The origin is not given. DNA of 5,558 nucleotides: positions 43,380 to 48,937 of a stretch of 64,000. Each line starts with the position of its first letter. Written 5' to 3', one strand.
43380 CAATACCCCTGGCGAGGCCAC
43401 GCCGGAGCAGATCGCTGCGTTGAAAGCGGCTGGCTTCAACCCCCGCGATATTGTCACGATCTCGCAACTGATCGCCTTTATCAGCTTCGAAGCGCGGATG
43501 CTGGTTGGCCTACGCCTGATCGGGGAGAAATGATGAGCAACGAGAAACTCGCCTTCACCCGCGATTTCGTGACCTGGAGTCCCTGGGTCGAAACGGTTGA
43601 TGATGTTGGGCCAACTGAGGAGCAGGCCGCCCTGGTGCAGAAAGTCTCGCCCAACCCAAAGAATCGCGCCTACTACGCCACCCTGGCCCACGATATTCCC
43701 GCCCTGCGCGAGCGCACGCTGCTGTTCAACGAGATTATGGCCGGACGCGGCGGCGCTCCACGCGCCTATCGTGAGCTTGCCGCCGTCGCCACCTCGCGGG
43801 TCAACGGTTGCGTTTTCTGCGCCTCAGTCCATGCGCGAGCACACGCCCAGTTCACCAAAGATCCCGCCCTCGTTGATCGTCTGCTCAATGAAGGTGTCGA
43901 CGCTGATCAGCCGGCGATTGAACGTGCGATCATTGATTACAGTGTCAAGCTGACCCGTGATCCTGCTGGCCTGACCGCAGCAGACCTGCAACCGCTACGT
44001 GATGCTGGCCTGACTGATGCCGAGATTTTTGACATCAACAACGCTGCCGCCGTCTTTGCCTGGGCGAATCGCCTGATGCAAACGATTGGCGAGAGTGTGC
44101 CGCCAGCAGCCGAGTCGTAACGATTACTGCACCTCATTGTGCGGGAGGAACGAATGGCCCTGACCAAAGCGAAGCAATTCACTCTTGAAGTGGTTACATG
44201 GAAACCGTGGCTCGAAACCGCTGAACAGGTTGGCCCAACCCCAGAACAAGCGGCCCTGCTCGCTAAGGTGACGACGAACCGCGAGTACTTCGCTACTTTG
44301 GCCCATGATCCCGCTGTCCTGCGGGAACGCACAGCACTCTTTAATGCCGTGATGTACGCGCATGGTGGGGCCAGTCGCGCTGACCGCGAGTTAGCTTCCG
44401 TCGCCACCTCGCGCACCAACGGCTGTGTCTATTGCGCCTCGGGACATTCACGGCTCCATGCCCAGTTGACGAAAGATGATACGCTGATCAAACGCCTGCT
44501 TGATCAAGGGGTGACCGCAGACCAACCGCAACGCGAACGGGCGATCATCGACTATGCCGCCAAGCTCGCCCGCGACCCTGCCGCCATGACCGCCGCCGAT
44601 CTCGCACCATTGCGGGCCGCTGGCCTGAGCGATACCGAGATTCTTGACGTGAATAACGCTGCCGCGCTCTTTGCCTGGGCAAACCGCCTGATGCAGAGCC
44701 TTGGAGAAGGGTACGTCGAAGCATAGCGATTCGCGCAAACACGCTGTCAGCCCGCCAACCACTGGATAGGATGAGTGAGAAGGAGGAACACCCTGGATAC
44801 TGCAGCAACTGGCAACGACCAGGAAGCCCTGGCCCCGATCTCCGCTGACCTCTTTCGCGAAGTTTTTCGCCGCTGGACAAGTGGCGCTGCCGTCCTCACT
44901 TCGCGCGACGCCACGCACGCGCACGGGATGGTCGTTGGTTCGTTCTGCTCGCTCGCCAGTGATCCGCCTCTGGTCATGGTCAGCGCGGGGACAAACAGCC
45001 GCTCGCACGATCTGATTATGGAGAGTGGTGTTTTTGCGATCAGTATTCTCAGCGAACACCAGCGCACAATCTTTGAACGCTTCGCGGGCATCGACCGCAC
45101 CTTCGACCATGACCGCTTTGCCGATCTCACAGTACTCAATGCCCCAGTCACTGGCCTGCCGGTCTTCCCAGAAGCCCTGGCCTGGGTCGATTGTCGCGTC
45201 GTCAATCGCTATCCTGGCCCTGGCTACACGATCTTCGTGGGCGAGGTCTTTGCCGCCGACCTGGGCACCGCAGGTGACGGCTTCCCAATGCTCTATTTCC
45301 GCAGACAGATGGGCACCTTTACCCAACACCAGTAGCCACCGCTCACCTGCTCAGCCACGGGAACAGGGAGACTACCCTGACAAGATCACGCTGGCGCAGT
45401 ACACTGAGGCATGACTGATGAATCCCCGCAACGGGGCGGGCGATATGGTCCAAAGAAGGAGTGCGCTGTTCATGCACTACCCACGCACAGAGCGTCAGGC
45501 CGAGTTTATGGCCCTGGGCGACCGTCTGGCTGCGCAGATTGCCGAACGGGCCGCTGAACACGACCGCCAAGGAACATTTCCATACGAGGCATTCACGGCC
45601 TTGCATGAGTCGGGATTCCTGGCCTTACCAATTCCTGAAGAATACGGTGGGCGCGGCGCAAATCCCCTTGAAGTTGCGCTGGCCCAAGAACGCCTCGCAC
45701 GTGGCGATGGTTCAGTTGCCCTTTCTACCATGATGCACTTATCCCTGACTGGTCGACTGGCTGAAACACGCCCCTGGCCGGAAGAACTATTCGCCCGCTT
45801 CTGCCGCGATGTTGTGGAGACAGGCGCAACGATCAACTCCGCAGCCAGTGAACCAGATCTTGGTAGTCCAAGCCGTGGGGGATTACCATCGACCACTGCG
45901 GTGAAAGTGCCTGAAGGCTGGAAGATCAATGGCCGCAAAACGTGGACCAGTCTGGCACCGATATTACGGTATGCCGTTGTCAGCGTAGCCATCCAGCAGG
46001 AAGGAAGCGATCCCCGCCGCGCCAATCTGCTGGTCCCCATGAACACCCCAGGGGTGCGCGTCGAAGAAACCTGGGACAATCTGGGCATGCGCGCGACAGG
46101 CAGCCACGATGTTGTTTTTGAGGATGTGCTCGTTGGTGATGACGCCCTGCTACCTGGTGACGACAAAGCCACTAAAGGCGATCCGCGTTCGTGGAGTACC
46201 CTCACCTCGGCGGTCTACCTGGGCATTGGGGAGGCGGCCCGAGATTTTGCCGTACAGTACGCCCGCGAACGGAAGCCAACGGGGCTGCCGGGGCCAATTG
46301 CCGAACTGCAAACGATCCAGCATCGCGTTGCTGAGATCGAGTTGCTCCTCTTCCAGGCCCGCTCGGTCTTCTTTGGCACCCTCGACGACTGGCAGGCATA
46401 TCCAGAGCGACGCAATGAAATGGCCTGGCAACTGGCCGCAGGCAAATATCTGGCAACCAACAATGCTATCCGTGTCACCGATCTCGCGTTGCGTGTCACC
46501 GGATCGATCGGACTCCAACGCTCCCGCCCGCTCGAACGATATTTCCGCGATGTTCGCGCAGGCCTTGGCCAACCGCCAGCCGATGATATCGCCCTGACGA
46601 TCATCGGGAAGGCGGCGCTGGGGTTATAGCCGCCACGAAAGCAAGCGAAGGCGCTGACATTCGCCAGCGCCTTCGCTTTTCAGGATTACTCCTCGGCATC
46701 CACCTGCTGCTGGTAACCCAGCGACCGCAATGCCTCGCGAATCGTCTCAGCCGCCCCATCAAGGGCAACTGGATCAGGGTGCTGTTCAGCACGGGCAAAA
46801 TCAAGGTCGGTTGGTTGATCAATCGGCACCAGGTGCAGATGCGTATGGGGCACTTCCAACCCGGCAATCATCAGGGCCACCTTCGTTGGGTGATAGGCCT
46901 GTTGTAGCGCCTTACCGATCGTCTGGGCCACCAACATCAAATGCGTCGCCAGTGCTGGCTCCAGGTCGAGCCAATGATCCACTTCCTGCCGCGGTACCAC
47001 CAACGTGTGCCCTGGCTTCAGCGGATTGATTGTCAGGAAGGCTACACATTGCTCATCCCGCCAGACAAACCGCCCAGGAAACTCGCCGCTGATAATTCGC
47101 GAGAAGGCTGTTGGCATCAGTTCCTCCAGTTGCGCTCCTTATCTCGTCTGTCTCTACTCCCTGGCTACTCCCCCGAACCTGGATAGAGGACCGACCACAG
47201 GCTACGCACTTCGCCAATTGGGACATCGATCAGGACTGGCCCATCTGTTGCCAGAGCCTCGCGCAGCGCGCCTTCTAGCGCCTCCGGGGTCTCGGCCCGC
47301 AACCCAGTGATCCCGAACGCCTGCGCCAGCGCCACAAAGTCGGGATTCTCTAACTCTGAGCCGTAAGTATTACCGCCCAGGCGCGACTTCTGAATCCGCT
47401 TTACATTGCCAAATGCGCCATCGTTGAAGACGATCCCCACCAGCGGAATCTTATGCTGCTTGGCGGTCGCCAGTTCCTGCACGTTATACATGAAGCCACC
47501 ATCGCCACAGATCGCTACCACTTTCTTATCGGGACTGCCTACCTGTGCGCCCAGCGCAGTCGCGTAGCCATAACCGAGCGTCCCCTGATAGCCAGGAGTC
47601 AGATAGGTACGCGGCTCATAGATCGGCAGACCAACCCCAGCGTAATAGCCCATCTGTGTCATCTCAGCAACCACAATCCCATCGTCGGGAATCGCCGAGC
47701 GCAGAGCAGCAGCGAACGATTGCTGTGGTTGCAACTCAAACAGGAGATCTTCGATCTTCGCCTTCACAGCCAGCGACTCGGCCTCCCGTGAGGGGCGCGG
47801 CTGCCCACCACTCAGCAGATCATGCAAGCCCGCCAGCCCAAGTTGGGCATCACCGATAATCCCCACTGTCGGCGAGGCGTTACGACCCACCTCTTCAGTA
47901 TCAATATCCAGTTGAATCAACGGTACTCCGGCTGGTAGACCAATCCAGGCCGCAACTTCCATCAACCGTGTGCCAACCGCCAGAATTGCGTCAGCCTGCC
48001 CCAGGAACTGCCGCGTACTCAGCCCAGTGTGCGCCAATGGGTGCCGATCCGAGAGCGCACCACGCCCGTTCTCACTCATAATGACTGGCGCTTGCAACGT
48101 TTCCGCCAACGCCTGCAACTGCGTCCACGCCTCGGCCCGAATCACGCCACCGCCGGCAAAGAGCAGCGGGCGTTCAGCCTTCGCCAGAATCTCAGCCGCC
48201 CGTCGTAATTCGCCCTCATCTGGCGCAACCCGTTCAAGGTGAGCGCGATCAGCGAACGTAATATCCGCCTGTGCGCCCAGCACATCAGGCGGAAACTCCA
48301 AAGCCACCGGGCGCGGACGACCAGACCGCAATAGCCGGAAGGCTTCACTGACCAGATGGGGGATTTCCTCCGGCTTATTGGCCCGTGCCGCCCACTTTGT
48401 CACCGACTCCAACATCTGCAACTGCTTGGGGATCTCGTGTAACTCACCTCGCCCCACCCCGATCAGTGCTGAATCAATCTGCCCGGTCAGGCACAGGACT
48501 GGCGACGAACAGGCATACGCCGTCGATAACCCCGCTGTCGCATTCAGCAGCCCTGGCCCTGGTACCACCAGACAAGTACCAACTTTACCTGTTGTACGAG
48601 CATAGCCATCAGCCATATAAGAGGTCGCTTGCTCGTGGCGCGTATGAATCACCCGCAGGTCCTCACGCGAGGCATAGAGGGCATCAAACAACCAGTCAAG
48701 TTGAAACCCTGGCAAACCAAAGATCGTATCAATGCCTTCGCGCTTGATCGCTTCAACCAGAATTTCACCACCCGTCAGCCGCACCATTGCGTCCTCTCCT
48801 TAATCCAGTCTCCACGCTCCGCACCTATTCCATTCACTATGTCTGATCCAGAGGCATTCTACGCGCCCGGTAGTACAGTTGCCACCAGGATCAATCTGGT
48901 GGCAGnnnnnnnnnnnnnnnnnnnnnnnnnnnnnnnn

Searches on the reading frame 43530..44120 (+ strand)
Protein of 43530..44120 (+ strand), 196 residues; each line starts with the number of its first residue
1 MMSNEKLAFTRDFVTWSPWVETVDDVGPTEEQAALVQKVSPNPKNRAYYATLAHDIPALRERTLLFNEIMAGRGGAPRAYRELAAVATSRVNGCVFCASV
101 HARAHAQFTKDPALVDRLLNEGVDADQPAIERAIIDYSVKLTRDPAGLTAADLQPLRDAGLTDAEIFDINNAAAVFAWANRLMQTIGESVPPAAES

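Call 83: search_protein_families(library=pfam, proteins=[window:43530-44120:+], max_evalue=0.00001)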
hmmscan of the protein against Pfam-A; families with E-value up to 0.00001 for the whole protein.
window:43530-44120:+ (196 aa): 1 family
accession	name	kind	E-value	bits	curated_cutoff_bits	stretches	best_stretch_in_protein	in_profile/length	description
PF02627.25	CMD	-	7e-11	42.4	23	1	65-107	10-51/84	Carboxymuconolactone decarboxylase family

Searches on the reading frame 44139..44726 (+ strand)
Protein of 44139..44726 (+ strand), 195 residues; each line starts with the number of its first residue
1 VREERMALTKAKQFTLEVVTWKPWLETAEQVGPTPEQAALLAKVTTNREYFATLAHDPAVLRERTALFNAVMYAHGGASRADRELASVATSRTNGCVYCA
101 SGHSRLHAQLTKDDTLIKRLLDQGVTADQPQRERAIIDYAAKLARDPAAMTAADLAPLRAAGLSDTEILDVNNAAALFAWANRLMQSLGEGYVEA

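Call 83: search_protein_families(library=pfam, proteins=[window:44139-44726:+], max_evalue=0.00001)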
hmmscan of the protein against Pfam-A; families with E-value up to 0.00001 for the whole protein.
window:44139-44726:+ (195 aa): 1 family
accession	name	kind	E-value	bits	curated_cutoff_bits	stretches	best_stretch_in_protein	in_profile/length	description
PF02627.25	CMD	-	1.1e-11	45.1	23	1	58-137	1-79/84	Carboxymuconolactone decarboxylase family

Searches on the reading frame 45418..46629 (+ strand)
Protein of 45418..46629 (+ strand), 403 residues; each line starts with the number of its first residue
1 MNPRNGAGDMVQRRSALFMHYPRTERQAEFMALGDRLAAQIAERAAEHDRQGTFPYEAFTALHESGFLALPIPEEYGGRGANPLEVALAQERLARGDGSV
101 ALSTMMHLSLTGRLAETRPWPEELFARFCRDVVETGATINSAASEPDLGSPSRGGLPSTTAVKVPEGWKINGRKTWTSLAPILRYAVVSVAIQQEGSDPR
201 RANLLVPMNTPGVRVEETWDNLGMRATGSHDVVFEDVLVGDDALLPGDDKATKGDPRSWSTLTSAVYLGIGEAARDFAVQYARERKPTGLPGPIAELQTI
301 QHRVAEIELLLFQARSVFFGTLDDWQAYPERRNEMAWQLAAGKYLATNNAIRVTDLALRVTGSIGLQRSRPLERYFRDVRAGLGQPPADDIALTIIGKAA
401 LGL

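Call 83: search_protein_families(library=pfam, proteins=[window:45418-46629:+], max_evalue=0.00001)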
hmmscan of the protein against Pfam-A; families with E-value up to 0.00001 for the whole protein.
window:45418-46629:+ (403 aa): 4 families
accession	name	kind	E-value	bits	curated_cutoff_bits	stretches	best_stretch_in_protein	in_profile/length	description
PF02770.24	Acyl-CoA_dh_M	-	4.9e-18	65.5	33.3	1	142-237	3-97/97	Acyl-CoA dehydrogenase, middle domain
PF02771.21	Acyl-CoA_dh_N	-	2.6e-17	63.7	22.9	1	37-112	15-90/113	Acyl-CoA dehydrogenase, N-terminal domain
PF08028.16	Acyl-CoA_dh_2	-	3.7e-15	56.8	22.7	1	263-382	3-126/134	Acyl-CoA dehydrogenase, C-terminal domain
PF00441.29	Acyl-CoA_dh_1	-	1.2e-13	51.9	22.4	1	263-383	18-132/150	Acyl-CoA dehydrogenase, C-terminal domain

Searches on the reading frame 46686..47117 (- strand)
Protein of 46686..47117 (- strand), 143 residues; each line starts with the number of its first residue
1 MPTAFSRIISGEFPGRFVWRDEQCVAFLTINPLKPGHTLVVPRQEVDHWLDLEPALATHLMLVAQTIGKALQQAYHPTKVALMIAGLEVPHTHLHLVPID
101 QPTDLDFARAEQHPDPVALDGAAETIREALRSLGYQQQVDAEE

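Call 83: search_protein_families(library=pfam, proteins=[window:46686-47117:-], max_evalue=0.00001)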
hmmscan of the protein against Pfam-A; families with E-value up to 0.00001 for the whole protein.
window:46686-47117:- (143 aa): 2 families
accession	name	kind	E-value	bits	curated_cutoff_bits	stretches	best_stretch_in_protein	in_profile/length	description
PF01230.28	HIT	-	2.9e-21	76.4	21.5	1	11-100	2-96/98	HIT domain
PF11969.13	DcpS_C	-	8e-09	36.4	24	1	4-104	3-107/114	Scavenger mRNA decapping enzyme C-term binding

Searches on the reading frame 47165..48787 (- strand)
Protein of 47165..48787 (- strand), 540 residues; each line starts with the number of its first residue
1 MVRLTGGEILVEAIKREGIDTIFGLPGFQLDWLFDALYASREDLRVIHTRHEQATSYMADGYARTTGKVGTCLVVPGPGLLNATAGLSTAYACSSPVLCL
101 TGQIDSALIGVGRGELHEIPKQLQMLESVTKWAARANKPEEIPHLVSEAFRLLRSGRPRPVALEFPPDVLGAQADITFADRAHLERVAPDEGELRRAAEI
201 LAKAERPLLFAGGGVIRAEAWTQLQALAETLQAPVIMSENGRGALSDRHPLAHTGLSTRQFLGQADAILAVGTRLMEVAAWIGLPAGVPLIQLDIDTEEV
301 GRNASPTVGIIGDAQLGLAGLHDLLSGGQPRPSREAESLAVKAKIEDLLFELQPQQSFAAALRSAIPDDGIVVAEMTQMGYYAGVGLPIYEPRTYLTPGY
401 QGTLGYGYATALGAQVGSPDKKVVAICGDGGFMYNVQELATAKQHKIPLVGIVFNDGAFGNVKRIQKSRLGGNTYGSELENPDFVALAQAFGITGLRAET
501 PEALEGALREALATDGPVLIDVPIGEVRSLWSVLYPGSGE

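Call 83: search_protein_families(library=pfam, proteins=[window:47165-48787:-], max_evalue=0.00001)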
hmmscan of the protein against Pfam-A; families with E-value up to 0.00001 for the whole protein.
window:47165-48787:- (540 aa): 3 families
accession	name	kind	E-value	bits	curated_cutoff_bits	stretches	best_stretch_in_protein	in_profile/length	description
PF02775.26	TPP_enzyme_C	-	1.7e-42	145.2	21.9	1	385-522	11-151/151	Thiamine pyrophosphate enzyme, C-terminal TPP binding domain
PF02776.23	TPP_enzyme_N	-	8.1e-37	126.1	26.8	1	5-124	2-118/119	Thiamine pyrophosphate enzyme, N-terminal TPP binding domain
PF00205.28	TPP_enzyme_M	-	1.6e-29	102.8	30.4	1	195-319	2-135/137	Thiamine pyrophosphate enzyme, central domain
